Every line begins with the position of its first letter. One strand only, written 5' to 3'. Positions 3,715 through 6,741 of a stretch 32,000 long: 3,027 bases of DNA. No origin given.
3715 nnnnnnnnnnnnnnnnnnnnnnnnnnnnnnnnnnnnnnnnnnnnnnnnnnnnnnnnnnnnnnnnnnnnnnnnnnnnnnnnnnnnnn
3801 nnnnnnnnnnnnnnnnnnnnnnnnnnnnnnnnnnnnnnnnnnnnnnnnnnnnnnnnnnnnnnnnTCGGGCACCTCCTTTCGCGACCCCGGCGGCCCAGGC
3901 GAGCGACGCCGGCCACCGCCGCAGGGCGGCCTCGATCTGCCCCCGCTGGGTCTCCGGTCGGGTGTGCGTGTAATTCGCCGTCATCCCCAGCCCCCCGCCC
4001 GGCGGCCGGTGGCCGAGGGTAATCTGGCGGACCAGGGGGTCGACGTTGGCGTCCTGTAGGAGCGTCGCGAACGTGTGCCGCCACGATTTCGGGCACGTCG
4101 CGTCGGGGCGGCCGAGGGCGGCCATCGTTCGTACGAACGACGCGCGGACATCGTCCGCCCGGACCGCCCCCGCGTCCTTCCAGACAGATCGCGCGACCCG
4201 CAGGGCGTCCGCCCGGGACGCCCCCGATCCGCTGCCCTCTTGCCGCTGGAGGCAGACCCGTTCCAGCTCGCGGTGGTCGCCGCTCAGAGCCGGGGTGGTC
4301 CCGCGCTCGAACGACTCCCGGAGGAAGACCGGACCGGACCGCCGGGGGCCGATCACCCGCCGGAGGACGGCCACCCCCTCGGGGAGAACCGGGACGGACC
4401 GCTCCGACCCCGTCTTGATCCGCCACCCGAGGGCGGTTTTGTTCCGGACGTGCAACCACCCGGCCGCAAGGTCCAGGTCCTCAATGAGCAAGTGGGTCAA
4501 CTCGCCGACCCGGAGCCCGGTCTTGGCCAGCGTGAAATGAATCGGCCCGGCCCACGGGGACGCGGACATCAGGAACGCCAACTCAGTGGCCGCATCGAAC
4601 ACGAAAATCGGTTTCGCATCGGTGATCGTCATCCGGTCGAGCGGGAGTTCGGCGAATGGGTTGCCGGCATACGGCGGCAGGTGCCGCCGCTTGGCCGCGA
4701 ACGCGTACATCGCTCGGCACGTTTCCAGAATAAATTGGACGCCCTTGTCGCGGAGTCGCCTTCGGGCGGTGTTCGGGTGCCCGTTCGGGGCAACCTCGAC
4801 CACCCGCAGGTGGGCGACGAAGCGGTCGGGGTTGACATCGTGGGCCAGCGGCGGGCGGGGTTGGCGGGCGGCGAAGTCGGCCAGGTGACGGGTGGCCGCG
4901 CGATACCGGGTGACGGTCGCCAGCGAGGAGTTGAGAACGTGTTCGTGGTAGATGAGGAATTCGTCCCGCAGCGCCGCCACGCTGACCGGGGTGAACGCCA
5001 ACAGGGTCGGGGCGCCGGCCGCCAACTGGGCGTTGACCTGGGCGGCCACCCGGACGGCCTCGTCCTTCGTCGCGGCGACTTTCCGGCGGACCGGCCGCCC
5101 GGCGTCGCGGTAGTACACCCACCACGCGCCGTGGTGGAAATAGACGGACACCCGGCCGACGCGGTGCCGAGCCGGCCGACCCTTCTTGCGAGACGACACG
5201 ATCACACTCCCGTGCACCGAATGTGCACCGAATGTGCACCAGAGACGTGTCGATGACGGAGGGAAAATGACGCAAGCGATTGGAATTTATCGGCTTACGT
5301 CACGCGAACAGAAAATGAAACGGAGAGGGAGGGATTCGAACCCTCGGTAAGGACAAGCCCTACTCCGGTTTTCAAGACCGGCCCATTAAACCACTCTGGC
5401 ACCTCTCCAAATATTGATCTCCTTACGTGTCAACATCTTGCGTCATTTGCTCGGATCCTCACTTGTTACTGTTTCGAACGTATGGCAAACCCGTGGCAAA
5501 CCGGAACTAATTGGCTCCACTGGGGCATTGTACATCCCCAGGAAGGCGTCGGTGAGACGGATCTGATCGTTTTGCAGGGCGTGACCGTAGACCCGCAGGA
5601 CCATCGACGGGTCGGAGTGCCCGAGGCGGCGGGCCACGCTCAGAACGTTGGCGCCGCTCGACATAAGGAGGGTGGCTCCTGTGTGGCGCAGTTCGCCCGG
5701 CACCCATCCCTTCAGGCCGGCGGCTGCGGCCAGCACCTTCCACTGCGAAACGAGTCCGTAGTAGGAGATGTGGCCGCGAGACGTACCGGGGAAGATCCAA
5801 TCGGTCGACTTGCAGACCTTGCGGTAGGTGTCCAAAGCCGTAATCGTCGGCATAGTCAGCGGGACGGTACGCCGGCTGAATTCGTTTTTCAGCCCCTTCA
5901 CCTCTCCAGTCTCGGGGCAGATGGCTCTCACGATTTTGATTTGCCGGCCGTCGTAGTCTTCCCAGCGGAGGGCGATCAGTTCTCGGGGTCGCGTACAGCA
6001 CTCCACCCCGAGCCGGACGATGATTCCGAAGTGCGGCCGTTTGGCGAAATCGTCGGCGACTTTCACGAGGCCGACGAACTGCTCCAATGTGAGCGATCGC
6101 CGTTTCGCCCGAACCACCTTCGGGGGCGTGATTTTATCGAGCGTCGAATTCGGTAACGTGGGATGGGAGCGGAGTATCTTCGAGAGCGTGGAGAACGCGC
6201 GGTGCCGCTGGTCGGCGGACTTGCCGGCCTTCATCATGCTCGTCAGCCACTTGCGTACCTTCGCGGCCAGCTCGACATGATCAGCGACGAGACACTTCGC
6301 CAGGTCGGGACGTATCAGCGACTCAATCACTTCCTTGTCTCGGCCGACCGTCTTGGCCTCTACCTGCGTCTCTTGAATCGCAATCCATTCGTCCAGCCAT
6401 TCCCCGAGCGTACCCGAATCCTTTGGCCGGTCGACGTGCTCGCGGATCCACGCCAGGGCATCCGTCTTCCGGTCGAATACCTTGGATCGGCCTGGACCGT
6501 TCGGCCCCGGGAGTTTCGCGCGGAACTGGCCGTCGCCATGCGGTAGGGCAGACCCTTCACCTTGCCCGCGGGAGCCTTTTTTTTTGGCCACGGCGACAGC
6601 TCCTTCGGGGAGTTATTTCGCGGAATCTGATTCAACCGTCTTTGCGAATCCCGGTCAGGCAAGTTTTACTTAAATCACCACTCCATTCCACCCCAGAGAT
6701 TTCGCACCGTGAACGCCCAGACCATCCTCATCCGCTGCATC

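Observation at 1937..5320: Tyrosine recombinase translationally coupled to a large serine recombinase, next to the 3' end of tRNA-Ser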

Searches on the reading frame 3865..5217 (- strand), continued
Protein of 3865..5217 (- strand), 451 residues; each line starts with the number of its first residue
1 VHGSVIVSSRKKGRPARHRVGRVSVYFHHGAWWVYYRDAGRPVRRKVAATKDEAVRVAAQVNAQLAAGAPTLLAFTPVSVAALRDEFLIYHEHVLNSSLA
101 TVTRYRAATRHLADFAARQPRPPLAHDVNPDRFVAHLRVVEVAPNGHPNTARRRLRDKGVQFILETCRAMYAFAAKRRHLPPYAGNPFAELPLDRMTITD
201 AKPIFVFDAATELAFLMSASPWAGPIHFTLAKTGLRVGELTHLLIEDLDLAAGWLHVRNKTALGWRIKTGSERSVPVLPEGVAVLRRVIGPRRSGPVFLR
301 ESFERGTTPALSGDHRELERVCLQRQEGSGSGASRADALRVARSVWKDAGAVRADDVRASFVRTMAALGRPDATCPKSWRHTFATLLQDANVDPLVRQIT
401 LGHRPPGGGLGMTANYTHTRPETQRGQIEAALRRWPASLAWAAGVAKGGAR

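Call 77: fold_search(model_id=the predicted structure, library=pdb)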
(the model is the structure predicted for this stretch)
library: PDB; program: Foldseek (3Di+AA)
matches with E <= 10: 75; with E <= 0.001: 14
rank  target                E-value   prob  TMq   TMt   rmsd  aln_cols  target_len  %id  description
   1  6en2_A                1.6e-06  1.00  0.39  0.53  13.7       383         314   16  Structure of the Tn1549 transposon Integrase (aa 82-397, R225K) in complex with a circular intermediate DNA (CI6b-DNA) (released 2018-04-04)
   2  6emz_A                3.3e-06  1.00  0.38  0.52  14.2       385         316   15  Structure of the Tn1549 transposon Integrase (aa 82-397, R225K) in complex with circular intermediate DNA (CI5-DNA) (released 2018-04-04)
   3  1z1b_A                4.4e-06  1.00  0.39  0.49  16.4       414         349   16  Crystal structure of a lambda integrase dimer bound to a COC' core site (released 2005-06-28)
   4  1z1g_A                1.3e-05  1.00  0.37  0.46  15.9       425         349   16  Crystal structure of a lambda integrase tetramer bound to a Holliday junction (released 2005-06-28)
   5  5hxy_A                2.9e-05  1.00  0.22  0.33  15.4       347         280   18  Crystal structure of XerA recombinase (released 2017-02-01)
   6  5j0n_F                3.0e-05  1.00  0.37  0.45  16.3       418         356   15  Lambda excision HJ intermediate (released 2017-02-08)
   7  5hxy_D                3.5e-05  1.00  0.22  0.33  15.6       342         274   17  Crystal structure of XerA recombinase (released 2017-02-01)
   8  5hxy_B                4.6e-05  1.00  0.21  0.31  15.6       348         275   18  Crystal structure of XerA recombinase (released 2017-02-01)
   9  5hxy_C                5.6e-05  1.00  0.22  0.32  15.8       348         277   16  Crystal structure of XerA recombinase (released 2017-02-01)
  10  6emy_A                6.5e-05  1.00  0.38  0.51  13.9       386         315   16  Structure of the Tn1549 transposon Integrase (aa 82-397, Y379F) in complex with transposon right end DNA (released 2018-04-04)
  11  5j0n_G                9.0e-05  1.00  0.32  0.40  16.1       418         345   14  Lambda excision HJ intermediate (released 2017-02-08)
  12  2a3v_C                4.2e-04  1.00  0.37  0.49  10.0       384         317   13  Structural basis for broad DNA-specificity in integron recombination (released 2006-05-02)
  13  2a3v_A                4.4e-04  1.00  0.36  0.49   8.8       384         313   14  Structural basis for broad DNA-specificity in integron recombination (released 2006-05-02)
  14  1p7d_A                7.9e-04  1.00  0.36  0.54  10.8       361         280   15  Crystal structure of the Lambda Integrase (residues 75-356) bound to DNA (released 2003-08-12)
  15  3c28_B                1.2e-02  1.00  0.36  0.48  13.8       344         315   16  Crystal structure of the product synapse complex (released 2009-02-17)
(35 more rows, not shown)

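Call 85: search_protein_families(library=padloc, proteins=[L028:15690-17243:+, L028:17272-18210:+, L028:19023-19244:+, L028:19278-20375:+, L028:20236-20925:+, L028:14480-14845:+], max_evalue=0.001)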
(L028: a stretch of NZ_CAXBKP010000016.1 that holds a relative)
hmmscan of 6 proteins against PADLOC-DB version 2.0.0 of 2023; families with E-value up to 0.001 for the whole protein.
L028:15690-17243:+ (518 aa): 5 families
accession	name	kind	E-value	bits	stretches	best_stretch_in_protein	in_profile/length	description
PDLC02196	IetA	-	7.7e-13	46.6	1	275-431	122-273/374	-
PDLC04232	IetA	-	1.1e-12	46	1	272-387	112-225/330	-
PDLC04231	IetA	-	2.9e-09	35.1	1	272-388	113-227/262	-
PDLC02195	IetA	-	2.3e-07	28.5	1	276-428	138-285/395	-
PDLC00915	TRIP13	-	0.00015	19.2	1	273-345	60-144/302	TRIP13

L028:17272-18210:+ (313 aa): 0 families

L028:19023-19244:+ (74 aa): 0 families

L028:19278-20375:+ (366 aa): 0 families

L028:20236-20925:+ (230 aa): 4 families
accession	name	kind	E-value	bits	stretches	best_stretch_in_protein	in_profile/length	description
PDLC00891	JAB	-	1.9e-05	22.1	1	94-145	79-127/159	JAB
PDLC00906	JAB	-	0.00031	18.9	1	45-144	17-120/179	JAB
PDLC00909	JAB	-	0.00033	18.4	1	52-145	41-140/168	JAB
PDLC00896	JAB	-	0.00037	18.3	1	113-156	98-145/159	JAB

L028:14480-14845:+ (122 aa): 0 families

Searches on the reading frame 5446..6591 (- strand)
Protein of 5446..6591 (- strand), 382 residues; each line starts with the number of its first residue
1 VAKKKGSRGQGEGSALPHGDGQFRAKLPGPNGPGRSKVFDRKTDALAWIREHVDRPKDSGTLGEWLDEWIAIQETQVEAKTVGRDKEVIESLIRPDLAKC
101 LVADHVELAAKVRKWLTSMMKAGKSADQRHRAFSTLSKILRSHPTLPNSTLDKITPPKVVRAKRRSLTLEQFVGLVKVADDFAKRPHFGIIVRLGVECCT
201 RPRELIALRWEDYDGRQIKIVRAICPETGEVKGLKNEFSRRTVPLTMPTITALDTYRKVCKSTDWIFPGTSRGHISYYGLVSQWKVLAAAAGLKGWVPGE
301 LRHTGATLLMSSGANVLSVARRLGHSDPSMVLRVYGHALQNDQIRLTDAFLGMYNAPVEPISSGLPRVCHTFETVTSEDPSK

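Call 7: search_protein_families(library=pfam, proteins=[window:5446-6591:-], max_evalue=0.01)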
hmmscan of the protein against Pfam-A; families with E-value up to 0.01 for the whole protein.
window:5446-6591:- (382 aa): 2 families
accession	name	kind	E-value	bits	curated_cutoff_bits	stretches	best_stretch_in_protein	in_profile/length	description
PF00589.27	Phage_integrase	-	1.3e-19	71.1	27.1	1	167-339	3-169/172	Phage integrase family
PF14659.12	Phage_int_SAM_3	-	0.001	19.6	22.6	0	61-100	1-40/58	Phage integrase, N-terminal SAM-like domain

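Call 72: search_protein_families(library=ncbifam, proteins=[window:5446-6591:-], max_evalue=0.001)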
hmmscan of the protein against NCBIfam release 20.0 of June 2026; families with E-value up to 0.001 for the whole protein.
window:5446-6591:- (382 aa): 5 families
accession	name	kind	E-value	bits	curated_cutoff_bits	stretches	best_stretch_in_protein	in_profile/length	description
NF040815.2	recomb_XerA_Arch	equivalog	2.3e-16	60.1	220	1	110-330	41-247/263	site-specific tyrosine recombinase/integron integrase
TIGR02224.1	recomb_XerC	equivalog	2.1e-09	37.2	335.15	1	109-327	46-267/295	tyrosine recombinase XerC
NF001399.0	PRK00283.1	subfamily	2.4e-09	36.9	279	1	109-340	53-285/300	tyrosine recombinase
TIGR02225.1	recomb_XerD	equivalog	3e-09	36.6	329.6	1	110-338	44-274/290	site-specific tyrosine recombinase XerD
TIGR02249.1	integrase_gron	subfamily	2.7e-05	23.7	265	1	273-343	235-305/315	integron integrase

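Call 73: search_protein_families(library=phrogs, proteins=[window:5446-6591:-], max_evalue=0.001)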
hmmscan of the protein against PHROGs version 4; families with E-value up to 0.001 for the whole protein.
window:5446-6591:- (382 aa): 3 families
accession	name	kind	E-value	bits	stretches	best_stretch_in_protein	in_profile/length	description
phrog_1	-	integration and excision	1.3e-51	177.6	1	17-357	118-454/611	integrase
phrog_216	-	integration and excision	5.5e-24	85.8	1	117-345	9-231/301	integrase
phrog_7685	-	integration and excision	2.5e-12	47.9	1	233-348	121-233/240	integrase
